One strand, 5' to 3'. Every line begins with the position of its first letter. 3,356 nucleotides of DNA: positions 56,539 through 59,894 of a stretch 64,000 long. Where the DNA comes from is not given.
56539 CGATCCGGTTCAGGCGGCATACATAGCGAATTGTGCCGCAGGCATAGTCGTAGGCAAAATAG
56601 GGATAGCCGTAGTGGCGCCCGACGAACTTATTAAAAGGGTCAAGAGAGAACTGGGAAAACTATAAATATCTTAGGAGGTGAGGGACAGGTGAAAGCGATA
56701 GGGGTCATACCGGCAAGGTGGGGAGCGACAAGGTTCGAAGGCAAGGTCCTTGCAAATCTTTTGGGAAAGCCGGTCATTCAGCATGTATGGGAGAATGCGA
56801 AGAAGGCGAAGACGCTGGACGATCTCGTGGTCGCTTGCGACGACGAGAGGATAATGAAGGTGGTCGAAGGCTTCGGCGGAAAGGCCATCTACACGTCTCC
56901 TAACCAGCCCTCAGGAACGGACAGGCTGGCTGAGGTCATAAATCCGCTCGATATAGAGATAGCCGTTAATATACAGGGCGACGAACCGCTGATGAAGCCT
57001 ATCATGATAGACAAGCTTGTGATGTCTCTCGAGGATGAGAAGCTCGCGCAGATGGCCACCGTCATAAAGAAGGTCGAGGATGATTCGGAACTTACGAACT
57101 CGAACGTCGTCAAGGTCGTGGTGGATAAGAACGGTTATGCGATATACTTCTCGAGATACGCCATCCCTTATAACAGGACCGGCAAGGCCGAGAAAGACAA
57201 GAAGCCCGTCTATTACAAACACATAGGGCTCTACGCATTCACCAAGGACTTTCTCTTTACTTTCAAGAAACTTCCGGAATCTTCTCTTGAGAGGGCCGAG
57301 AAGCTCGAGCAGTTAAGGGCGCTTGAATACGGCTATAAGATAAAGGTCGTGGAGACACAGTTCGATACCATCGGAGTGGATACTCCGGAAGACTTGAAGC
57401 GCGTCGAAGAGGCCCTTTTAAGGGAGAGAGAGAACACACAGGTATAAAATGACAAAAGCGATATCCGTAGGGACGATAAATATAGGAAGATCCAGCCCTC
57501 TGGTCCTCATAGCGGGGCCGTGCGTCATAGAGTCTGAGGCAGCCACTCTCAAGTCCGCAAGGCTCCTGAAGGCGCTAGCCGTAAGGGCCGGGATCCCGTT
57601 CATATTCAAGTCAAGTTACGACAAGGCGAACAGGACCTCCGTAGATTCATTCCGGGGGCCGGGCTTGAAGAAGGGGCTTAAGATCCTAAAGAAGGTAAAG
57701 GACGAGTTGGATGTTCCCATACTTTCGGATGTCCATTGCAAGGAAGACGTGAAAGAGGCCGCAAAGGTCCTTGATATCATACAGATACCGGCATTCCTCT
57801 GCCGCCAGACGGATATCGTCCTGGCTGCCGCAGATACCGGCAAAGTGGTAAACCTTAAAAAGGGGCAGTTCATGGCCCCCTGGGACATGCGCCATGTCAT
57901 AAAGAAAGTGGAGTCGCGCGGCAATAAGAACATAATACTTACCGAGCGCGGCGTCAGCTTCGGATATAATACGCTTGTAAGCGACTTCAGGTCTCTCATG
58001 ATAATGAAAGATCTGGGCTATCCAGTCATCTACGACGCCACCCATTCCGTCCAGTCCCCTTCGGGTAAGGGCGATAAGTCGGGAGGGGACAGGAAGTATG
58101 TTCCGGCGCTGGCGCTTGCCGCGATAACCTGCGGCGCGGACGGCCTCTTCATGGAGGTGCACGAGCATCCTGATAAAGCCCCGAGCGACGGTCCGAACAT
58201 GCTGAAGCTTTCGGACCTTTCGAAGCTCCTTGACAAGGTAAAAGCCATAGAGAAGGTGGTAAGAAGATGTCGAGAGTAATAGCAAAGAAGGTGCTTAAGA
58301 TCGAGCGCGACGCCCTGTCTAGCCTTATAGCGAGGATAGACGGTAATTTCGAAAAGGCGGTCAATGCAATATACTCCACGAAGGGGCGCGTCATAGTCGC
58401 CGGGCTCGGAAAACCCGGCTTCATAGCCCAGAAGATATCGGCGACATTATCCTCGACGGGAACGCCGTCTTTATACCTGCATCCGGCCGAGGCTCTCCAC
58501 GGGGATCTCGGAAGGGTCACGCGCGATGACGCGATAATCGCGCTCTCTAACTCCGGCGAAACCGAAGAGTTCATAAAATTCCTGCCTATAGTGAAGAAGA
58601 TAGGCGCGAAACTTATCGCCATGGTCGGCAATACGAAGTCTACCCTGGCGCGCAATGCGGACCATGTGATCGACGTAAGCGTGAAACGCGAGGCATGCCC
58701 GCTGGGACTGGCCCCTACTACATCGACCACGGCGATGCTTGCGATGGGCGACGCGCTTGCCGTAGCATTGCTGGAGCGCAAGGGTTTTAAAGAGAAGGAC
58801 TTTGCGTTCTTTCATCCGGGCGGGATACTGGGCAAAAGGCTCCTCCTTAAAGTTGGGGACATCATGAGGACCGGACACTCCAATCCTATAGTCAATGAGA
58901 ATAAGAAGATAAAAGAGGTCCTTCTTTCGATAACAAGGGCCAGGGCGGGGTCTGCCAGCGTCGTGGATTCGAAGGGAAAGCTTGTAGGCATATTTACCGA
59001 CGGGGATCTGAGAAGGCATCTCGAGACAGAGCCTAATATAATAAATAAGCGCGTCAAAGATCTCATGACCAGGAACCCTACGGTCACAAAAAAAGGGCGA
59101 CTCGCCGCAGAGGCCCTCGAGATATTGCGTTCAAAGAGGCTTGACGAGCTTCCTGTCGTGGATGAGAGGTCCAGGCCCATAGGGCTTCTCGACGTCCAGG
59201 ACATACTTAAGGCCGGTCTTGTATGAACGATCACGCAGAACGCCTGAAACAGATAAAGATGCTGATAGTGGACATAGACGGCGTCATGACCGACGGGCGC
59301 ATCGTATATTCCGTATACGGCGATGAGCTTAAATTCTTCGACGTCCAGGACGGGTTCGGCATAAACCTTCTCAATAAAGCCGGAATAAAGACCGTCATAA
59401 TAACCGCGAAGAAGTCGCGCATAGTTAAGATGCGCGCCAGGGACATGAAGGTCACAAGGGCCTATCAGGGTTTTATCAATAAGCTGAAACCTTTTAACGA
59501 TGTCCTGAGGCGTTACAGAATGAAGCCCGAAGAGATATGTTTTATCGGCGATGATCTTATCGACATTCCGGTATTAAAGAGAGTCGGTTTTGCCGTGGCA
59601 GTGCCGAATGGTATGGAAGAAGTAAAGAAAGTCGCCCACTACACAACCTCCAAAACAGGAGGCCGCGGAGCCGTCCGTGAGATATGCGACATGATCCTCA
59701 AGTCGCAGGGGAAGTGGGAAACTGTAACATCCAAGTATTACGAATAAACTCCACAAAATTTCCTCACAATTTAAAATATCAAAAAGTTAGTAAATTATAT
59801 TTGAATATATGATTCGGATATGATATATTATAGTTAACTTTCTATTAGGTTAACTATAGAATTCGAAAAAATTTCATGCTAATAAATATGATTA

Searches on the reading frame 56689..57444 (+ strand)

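Call 12: search_protein_families(library=pfam, proteins=[window:56689-57444:+], max_evalue=0.01)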
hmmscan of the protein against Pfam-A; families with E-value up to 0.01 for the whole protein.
window:56689-57444:+ (252 aa): 3 families
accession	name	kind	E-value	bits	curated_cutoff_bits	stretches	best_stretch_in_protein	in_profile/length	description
PF02348.25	CTP_transf_3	-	3e-59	200.9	22.6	1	4-218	1-217/217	Cytidylyltransferase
PF12804.13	NTP_transf_3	-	1.7e-05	25.5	27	1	18-118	15-115/160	MobA-like NTP transferase domain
PF01128.25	IspD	-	0.0025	18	27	0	18-123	19-126/221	2-C-methyl-D-erythritol 4-phosphate cytidylyltransferase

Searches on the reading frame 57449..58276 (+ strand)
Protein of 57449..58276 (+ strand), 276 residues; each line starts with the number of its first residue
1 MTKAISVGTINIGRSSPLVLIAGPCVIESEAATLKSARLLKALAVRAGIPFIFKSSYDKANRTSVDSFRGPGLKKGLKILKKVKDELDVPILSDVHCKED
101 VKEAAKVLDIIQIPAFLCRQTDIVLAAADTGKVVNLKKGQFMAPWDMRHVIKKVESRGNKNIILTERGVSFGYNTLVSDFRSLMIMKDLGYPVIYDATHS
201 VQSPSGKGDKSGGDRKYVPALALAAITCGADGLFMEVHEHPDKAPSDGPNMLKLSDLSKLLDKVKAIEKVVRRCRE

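Call 12: search_protein_families(library=pfam, proteins=[window:57449-58276:+], max_evalue=0.01)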
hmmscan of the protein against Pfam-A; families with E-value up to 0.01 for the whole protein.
window:57449-58276:+ (276 aa): 1 family
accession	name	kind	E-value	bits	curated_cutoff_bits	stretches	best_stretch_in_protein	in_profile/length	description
PF00793.26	DAHP_synth_1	-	1.3e-75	254.2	25.5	1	9-269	9-266/270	DAHP synthetase I family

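Call 98: list_cluster_members(proteins=[window:57449-58276:+, window:187-1338:+, window:56689-57444:+, window:58267-59223:+, window:24347-26416:+])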
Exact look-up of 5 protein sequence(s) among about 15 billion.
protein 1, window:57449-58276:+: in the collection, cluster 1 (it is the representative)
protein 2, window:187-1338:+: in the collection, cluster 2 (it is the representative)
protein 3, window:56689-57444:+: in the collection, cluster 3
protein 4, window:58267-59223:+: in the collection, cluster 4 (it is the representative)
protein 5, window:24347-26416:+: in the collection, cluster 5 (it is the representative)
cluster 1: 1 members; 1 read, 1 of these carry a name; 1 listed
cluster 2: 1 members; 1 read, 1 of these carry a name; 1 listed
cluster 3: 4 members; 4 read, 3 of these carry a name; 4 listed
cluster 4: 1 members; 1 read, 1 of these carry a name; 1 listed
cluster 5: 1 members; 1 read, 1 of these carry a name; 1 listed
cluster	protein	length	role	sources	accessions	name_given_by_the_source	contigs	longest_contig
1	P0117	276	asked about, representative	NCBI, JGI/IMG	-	2-dehydro-3-deoxyphosphooctonate aldolase (KDO 8-P synthase)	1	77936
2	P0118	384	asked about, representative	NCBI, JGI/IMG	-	alanine racemase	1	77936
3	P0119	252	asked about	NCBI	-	-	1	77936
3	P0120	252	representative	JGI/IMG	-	3-deoxy-manno-octulosonate cytidylyltransferase (CMP-KDO synthetase)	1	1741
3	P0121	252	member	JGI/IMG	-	3-deoxy-manno-octulosonate cytidylyltransferase (CMP-KDO synthetase)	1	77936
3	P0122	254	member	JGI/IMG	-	3-deoxy-manno-octulosonate cytidylyltransferase (CMP-KDO synthetase)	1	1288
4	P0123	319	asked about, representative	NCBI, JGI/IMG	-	arabinose-5-phosphate isomerase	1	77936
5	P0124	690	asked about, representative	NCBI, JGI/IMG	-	glycosyltransferase involved in cell wall biosynthesis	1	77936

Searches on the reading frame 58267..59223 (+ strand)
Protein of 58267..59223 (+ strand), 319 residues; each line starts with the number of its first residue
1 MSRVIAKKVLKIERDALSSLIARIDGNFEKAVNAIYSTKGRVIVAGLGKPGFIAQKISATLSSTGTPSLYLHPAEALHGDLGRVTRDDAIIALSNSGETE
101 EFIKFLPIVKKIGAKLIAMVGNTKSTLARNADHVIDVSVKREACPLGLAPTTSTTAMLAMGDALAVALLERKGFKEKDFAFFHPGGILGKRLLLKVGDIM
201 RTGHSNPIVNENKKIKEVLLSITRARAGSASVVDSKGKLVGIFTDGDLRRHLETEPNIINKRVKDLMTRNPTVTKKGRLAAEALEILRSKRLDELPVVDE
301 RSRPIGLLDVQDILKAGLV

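Call 12: search_protein_families(library=pfam, proteins=[window:58267-59223:+], max_evalue=0.01)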
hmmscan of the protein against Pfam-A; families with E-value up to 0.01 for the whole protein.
window:58267-59223:+ (319 aa): 3 families
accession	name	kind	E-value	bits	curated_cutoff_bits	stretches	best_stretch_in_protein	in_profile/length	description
PF01380.27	SIS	-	3.7e-28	98.4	25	1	37-167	3-131/131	SIS domain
PF00571.33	CBS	-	1.2e-19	70.8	24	2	263-316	1-54/57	CBS domain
PF13580.11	SIS_2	-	9.4e-05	22.9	27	1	84-121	101-138/138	SIS domain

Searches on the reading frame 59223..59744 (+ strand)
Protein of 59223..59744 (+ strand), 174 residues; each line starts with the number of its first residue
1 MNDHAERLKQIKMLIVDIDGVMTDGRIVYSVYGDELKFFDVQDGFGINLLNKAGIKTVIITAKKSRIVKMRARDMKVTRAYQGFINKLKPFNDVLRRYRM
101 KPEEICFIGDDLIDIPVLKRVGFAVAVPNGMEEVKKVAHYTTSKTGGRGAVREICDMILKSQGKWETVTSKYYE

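Call 12: search_protein_families(library=pfam, proteins=[window:59223-59744:+], max_evalue=0.01)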
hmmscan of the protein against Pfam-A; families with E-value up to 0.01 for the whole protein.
window:59223-59744:+ (174 aa): 3 families
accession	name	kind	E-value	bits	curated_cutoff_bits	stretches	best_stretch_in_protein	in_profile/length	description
PF08282.18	Hydrolase_3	-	2.1e-12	47.7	20.9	1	81-147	182-248/255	haloacid dehalogenase-like hydrolase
PF00702.32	Hydrolase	-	3e-09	38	26.4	1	48-122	108-191/191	haloacid dehalogenase-like hydrolase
PF13419.12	HAD_2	-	0.00024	21.7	23.8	1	48-125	89-175/178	Haloacid dehalogenase-like hydrolase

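Call 20: find_encoding_contigs(protein=window:59223-59744:+, flank=10000, max_places=6)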
Protein window:59223-59744:+ (174 aa): no gene with exactly this product is on record in the collection.
